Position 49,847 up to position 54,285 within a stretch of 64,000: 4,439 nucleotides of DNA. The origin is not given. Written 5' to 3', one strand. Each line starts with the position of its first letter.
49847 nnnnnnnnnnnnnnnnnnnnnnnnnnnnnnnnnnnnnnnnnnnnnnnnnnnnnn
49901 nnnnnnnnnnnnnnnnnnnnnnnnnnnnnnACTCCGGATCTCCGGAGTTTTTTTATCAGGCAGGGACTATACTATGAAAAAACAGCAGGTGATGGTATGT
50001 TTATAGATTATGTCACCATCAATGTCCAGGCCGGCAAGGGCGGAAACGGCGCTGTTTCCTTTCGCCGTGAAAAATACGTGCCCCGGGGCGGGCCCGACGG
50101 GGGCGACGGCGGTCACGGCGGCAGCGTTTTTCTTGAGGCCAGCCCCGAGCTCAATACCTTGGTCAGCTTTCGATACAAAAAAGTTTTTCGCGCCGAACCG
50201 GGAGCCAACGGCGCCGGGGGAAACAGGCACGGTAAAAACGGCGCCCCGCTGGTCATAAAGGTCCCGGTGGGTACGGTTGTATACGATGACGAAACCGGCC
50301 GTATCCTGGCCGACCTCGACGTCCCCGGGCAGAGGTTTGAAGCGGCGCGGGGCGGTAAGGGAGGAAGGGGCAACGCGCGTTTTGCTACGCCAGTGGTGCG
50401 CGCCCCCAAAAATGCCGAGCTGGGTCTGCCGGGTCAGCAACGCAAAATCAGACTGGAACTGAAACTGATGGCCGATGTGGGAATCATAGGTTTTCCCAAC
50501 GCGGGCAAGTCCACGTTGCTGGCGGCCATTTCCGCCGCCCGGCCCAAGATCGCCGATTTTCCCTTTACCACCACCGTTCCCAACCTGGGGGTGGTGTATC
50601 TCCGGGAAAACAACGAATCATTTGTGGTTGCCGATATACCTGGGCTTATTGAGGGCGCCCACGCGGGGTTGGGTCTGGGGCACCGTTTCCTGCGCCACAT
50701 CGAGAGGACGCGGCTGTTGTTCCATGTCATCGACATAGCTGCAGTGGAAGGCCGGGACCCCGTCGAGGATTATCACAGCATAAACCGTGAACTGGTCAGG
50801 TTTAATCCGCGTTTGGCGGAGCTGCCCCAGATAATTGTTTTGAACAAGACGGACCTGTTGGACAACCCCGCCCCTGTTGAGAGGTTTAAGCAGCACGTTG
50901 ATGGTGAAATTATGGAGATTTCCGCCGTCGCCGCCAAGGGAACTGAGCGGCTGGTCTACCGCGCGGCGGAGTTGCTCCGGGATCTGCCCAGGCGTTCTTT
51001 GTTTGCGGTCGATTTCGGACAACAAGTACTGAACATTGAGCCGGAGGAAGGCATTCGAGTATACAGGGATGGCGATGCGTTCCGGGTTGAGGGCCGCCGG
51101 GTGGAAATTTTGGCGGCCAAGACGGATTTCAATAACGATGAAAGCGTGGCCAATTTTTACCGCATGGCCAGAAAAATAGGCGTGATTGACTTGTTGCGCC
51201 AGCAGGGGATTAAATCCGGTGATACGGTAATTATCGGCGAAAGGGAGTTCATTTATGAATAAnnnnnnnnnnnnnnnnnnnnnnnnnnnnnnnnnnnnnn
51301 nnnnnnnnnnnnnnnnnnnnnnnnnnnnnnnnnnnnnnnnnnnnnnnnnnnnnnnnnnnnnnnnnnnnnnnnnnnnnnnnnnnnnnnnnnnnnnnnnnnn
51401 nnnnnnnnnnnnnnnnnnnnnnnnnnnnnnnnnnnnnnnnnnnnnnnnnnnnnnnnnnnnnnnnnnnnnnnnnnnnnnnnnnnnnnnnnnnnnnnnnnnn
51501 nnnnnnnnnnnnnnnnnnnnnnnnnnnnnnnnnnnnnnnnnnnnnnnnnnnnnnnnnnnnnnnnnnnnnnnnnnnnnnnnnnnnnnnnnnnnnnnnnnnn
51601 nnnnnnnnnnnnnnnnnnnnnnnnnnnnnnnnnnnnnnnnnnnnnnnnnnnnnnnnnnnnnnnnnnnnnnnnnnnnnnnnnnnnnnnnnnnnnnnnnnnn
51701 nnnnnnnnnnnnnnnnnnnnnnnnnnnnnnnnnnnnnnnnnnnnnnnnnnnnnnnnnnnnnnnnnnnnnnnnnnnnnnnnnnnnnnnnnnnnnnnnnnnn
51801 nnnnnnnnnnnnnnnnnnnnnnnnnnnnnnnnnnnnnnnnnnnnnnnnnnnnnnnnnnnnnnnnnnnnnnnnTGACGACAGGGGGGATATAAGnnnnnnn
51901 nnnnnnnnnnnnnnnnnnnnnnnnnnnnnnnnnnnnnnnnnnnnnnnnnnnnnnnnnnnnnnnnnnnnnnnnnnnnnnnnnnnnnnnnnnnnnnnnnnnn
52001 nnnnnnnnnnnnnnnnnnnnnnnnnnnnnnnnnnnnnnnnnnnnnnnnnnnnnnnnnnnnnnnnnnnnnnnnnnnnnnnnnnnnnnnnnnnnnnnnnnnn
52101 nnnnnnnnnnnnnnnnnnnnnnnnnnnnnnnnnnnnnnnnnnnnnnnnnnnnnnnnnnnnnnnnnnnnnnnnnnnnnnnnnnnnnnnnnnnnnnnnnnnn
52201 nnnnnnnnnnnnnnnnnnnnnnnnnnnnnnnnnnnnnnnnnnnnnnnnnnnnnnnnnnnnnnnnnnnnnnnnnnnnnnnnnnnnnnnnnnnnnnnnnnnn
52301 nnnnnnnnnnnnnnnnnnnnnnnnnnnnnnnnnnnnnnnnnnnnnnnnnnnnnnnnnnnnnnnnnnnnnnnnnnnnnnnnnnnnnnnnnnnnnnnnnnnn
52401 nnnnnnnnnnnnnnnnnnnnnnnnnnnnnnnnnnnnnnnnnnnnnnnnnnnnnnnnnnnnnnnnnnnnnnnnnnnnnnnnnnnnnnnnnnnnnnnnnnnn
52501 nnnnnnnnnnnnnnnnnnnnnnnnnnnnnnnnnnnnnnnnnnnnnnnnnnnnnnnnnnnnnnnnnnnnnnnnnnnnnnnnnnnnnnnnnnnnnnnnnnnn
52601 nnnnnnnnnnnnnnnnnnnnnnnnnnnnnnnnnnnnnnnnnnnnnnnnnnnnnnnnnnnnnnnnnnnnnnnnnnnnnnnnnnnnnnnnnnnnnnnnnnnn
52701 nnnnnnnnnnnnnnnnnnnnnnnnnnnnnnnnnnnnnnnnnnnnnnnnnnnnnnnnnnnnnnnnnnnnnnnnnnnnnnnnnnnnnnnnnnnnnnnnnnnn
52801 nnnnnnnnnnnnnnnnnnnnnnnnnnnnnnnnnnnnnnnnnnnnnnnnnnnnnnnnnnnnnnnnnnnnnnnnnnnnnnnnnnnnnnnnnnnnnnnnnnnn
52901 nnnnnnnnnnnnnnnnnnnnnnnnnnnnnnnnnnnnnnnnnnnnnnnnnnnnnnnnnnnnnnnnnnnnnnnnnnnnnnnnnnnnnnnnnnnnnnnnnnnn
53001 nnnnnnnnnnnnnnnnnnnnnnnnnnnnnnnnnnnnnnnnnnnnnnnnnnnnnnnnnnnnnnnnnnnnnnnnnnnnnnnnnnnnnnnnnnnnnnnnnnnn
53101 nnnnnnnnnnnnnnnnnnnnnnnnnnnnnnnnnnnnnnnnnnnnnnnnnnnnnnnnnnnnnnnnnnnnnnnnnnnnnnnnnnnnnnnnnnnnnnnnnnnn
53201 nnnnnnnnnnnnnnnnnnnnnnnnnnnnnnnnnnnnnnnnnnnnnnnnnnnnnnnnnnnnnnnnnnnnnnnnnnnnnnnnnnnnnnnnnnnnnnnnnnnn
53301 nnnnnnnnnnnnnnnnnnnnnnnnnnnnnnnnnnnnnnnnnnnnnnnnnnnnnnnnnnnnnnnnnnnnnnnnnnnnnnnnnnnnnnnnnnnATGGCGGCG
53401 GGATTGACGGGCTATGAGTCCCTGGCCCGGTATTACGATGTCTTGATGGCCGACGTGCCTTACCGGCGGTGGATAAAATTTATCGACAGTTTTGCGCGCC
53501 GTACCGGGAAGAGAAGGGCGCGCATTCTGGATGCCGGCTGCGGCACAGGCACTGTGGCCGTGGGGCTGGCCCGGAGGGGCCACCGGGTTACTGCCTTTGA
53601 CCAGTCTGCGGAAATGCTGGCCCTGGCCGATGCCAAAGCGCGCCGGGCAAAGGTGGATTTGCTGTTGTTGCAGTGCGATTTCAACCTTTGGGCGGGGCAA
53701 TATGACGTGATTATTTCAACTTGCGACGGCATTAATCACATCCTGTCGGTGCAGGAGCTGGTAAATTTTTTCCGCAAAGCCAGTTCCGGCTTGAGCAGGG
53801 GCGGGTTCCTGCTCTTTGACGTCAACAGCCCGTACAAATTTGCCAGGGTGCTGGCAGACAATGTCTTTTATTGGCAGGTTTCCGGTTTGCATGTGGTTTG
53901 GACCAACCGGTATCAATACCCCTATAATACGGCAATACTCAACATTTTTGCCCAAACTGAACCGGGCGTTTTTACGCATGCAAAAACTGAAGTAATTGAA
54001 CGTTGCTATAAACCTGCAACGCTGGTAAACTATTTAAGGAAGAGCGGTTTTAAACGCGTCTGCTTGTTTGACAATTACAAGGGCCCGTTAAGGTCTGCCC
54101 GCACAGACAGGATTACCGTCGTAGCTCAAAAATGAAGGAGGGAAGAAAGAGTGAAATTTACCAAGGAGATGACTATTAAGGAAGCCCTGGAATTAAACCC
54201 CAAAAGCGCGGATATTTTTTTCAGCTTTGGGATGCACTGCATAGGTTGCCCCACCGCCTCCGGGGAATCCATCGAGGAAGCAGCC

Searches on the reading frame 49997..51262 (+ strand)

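Call 19: search_protein_families(library=pfam, proteins=[window:49997-51262:+], max_evalue=0.00001)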
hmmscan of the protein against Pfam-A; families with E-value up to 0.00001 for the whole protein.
window:49997-51262:+ (421 aa): 4 families
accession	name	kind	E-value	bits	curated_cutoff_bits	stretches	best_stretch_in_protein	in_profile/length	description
PF01018.28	GTP1_OBG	-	3.6e-61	205.8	27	1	3-157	1-155/155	GTP1/OBG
PF01926.29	MMR_HSR1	-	1.6e-24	86.6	21.9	1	160-284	1-113/113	50S ribosome-binding GTPase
PF09269.16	DUF1967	-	1.8e-19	70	27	1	358-420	8-70/70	Domain of unknown function (DUF1967)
PF02421.24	FeoB_N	-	7.3e-08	32.5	27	1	161-319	3-152/156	Ferrous iron transport protein B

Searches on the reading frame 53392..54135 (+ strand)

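Call 19: search_protein_families(library=pfam, proteins=[window:53392-54135:+], max_evalue=0.00001)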
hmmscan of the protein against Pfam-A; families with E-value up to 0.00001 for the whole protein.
window:53392-54135:+ (247 aa): 6 families
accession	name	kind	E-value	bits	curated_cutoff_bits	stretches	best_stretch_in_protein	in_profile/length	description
PF13649.12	Methyltransf_25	-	2.1e-16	60.8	27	1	45-138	1-97/97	Methyltransferase domain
PF08241.18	Methyltransf_11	-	2.6e-12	47.6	21.2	1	46-142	1-95/95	Methyltransferase domain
PF13489.12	Methyltransf_23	-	8.2e-11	42.3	27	1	25-164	7-138/164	Methyltransferase domain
PF13847.12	Methyltransf_31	-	3.1e-10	40.3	27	1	43-176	5-139/145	Methyltransferase domain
PF08242.18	Methyltransf_12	-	6.3e-09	36.9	30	1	46-140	1-98/98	Methyltransferase domain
PF05175.20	MTS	-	2.5e-08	34.2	23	1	41-157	31-153/170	Methyltransferase small domain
